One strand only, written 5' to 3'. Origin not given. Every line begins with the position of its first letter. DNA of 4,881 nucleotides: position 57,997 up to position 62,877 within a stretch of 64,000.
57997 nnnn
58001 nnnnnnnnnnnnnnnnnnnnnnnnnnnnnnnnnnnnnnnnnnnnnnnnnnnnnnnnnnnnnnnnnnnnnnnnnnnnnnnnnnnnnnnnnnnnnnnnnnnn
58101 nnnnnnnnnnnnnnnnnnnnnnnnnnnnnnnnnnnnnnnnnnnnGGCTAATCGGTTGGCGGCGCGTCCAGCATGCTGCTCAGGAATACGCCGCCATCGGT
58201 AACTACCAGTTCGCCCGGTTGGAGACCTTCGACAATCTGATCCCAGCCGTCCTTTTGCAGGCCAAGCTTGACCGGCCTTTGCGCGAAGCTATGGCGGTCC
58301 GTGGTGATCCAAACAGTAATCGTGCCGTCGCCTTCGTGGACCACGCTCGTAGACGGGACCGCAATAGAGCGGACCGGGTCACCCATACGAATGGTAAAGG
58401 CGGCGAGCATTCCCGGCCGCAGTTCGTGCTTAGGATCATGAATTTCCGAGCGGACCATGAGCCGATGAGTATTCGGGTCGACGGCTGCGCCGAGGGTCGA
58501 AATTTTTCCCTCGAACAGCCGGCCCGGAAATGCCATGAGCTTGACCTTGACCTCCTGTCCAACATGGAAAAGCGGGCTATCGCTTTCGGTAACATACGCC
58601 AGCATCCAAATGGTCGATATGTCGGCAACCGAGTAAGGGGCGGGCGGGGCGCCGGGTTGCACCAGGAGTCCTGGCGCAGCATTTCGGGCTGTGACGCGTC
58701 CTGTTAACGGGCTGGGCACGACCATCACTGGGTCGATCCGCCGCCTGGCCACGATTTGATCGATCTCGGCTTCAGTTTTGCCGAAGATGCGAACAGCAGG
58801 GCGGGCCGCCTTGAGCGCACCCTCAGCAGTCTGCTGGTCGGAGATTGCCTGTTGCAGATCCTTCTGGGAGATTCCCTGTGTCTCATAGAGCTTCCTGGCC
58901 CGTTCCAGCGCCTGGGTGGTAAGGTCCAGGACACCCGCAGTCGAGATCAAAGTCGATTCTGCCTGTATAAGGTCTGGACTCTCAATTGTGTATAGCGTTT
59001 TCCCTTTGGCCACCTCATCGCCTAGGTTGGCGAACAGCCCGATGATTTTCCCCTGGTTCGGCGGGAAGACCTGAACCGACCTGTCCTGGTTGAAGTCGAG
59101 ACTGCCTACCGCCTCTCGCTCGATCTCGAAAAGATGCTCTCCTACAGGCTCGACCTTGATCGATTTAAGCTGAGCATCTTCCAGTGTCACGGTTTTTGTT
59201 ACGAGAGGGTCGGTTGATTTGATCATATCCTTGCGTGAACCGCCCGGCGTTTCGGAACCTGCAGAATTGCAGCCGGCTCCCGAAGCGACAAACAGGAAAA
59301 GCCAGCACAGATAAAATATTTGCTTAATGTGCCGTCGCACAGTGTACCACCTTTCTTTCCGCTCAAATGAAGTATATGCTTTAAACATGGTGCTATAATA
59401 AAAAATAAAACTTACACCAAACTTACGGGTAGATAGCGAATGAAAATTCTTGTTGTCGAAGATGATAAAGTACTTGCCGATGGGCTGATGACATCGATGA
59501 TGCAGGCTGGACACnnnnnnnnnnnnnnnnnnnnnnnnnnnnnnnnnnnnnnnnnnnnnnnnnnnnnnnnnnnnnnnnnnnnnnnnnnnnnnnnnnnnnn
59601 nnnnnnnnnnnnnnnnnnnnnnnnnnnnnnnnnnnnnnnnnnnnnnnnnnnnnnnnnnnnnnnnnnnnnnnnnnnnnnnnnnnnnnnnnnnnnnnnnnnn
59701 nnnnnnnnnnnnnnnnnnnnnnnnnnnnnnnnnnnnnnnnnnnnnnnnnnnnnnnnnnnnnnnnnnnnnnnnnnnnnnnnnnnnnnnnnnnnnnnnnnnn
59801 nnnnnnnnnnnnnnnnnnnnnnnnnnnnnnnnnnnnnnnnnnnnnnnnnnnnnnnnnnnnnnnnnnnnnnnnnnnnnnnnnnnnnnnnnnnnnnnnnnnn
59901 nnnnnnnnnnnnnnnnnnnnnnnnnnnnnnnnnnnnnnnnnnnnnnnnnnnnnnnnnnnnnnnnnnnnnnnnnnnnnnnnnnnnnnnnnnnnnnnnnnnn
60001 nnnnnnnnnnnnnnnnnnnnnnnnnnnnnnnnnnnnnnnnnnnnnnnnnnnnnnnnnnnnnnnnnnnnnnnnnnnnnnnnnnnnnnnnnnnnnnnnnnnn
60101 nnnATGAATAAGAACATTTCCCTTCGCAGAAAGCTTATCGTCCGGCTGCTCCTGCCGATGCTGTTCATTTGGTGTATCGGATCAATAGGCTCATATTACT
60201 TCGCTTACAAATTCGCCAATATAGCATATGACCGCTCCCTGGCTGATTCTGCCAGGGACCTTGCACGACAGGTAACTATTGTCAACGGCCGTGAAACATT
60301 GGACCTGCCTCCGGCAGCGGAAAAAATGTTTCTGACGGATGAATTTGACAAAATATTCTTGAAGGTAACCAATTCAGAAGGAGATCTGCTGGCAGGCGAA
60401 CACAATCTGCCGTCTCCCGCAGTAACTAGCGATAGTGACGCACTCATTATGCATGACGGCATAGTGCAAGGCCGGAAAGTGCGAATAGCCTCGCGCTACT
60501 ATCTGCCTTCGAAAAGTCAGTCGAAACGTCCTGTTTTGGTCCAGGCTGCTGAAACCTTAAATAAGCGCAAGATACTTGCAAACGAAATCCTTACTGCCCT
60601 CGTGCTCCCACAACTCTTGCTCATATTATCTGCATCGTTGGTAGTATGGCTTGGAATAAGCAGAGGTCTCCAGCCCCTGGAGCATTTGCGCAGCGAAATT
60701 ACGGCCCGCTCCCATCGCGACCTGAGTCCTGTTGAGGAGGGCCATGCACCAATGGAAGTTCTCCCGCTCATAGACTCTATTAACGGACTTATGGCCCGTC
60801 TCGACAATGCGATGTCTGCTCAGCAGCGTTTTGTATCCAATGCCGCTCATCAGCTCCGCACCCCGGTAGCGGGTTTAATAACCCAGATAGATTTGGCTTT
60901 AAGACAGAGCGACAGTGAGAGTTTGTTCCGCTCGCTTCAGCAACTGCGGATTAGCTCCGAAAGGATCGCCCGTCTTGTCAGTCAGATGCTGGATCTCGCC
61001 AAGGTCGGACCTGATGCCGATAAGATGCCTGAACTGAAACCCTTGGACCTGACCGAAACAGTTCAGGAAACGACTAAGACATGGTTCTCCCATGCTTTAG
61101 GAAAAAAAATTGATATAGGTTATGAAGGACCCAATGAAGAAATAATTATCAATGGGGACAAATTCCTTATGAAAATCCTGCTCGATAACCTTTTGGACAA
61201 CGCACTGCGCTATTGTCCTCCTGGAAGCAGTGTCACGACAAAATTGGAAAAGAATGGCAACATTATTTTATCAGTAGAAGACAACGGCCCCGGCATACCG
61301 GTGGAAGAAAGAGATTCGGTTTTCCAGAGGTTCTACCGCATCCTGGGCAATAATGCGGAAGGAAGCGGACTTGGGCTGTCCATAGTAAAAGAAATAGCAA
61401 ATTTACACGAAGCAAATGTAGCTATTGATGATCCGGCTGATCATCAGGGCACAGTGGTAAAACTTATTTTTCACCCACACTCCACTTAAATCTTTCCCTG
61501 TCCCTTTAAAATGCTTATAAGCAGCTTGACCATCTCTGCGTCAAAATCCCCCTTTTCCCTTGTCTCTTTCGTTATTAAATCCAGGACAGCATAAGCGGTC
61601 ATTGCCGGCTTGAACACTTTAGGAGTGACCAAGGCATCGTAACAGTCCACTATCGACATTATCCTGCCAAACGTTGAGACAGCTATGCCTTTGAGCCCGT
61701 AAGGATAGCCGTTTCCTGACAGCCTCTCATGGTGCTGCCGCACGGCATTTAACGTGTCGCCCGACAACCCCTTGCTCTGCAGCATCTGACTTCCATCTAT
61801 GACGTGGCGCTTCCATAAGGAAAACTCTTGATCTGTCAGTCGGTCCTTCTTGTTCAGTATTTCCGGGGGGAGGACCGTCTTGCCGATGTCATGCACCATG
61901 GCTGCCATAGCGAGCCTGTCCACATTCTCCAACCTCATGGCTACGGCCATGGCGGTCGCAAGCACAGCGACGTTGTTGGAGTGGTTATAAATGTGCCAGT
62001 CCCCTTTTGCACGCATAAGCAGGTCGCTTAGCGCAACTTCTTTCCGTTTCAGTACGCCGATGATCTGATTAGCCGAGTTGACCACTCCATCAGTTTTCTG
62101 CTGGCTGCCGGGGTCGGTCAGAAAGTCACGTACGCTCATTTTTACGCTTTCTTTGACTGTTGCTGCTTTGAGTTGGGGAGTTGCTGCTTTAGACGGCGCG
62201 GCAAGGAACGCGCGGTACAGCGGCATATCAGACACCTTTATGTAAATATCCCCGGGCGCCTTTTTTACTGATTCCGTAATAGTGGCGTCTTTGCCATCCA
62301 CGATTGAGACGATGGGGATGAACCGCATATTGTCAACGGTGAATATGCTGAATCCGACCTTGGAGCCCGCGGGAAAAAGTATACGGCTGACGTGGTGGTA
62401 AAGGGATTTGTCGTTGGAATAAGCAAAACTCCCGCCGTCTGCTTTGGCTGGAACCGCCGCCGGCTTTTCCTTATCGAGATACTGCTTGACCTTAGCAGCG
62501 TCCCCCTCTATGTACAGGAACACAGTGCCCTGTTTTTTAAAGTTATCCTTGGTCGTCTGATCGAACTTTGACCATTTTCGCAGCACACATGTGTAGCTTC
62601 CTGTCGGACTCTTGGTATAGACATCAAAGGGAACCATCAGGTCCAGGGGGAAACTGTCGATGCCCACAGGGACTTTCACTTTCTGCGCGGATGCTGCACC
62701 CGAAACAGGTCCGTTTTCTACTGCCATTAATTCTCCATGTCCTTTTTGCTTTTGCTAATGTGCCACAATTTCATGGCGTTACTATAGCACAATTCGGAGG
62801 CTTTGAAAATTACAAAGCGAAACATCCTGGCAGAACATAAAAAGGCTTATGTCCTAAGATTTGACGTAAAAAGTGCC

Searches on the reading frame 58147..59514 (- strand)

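Call 74: search_protein_families(library=pfam, proteins=[window:58147-59514:-], max_evalue=0.00001)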
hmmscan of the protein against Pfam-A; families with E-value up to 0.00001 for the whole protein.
window:58147-59514:- (455 aa): 2 families
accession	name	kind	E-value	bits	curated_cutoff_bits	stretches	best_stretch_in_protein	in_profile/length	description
PF16576.10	HlyD_D23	-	3.5e-43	147.8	30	1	134-371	7-214/214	Barrel-sandwich domain of CusB or HlyD membrane-fusion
PF13437.12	HlyD_3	-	3.2e-12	47.6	22.2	1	266-368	2-106/106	HlyD family secretion protein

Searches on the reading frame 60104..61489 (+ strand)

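Call 74: search_protein_families(library=pfam, proteins=[window:60104-61489:+], max_evalue=0.00001)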
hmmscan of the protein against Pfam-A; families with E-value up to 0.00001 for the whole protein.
window:60104-61489:+ (461 aa): 3 families
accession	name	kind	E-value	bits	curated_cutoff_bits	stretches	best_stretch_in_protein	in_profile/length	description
PF08521.16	2CSK_N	-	2.9e-35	121.8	23.2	1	19-162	1-140/140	Two-component sensor kinase N-terminal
PF02518.31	HATPase_c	-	1.2e-22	80.9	26.4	1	354-456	4-107/111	Histidine kinase-, DNA gyrase B-, and HSP90-like ATPase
PF00512.31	HisKA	-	1.6e-13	50.9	26.9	1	239-301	1-63/66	His Kinase A (phospho-acceptor) domain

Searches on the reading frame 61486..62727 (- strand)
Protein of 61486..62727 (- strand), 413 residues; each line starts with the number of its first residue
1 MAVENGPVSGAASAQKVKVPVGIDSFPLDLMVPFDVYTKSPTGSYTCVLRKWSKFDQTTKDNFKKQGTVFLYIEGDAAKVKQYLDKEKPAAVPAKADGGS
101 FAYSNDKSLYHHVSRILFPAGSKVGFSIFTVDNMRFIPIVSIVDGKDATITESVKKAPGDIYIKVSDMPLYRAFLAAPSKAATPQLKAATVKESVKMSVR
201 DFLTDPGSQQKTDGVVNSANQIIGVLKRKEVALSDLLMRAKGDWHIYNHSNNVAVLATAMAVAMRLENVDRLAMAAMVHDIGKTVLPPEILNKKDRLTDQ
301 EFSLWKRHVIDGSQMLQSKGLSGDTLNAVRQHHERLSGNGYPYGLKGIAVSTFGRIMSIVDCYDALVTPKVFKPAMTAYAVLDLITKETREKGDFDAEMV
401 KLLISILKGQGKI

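Call 74: search_protein_families(library=pfam, proteins=[window:61486-62727:-], max_evalue=0.00001)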
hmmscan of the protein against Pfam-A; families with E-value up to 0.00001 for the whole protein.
window:61486-62727:- (413 aa): 2 families
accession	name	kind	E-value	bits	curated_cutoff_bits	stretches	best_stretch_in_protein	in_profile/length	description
PF13487.12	HD_5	-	1.4e-29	103.4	27.2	1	245-395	13-166/170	HD domain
PF01966.28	HD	-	9.7e-16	58.5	22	1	247-365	2-115/116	HD domain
